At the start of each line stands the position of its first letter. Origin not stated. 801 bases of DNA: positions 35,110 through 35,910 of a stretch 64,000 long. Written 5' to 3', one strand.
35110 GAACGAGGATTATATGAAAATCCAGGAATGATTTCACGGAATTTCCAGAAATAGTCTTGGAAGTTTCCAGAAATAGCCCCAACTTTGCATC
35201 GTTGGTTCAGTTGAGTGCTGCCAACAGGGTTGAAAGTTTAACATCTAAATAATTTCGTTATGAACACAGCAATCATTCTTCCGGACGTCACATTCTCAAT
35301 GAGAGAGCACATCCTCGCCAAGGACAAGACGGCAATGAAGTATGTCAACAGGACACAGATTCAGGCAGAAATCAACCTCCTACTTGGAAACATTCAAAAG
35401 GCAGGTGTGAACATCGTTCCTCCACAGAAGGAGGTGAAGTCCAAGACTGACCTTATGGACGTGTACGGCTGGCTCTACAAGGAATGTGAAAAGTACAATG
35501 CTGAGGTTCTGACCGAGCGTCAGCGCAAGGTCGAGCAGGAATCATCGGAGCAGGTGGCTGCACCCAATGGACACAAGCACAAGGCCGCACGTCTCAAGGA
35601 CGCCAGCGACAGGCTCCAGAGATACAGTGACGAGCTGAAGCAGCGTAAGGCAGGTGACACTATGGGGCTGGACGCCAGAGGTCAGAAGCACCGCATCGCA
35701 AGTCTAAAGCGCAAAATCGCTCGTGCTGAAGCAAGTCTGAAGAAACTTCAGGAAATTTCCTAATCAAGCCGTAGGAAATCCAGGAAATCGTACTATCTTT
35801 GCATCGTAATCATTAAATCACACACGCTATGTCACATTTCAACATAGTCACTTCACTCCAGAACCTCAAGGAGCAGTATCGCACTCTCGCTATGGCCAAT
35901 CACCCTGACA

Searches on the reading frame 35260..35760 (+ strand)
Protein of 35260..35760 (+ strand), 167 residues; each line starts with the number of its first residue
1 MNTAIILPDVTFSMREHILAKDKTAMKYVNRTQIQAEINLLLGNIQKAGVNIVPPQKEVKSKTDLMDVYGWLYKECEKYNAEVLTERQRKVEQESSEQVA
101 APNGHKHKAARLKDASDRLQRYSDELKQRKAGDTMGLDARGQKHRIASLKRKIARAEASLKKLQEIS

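Call 33: search_protein_families(library=pfam, alignment_id=A2, max_evalue=0.001)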
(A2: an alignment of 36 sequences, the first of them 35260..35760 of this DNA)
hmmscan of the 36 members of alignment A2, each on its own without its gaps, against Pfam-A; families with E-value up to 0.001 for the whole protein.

A. member 1, window:35260-35760:+ (167 aa): 0 families

B. families by the number of members that match (of 36 scanned): 22 families
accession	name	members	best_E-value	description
PF00145.23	DNA_methylase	1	2.1e-56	C-5 cytosine-specific DNA methylase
PF00580.27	UvrD-helicase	1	4.8e-25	UvrD/REP helicase N-terminal domain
PF04860.17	Phage_portal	1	3.7e-17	Phage portal protein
PF00293.34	NUDIX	1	1.5e-15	NUDIX domain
PF01832.25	Glucosaminidase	1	3e-15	Mannosyl-glycoprotein endo-beta-N-acetylglucosaminidase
PF13245.12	AAA_19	1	6e-15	AAA domain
PF08645.17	PNK3P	1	1.3e-14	Polynucleotide kinase 3 phosphatase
PF18847.6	LPD29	1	1.3e-13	Large polyvalent protein associated domain 29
PF01443.25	Viral_helicase1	1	4.5e-13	Viral superfamily 1 RNA helicase core domain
PF00216.26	Bac_DNA_binding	1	5.4e-13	Bacterial DNA-binding protein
PF13361.12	UvrD_C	1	3.4e-11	UvrD-like helicase C-terminal domain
PF13538.12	UvrD_C_2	1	4.5e-10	UvrD-like helicase C-terminal domain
PF13604.12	AAA_30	1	2.3e-08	AAA domain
PF04851.21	ResIII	1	1.1e-07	Type III restriction enzyme, res subunit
PF17082.10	Spc29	1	2.8e-05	Spindle Pole Component 29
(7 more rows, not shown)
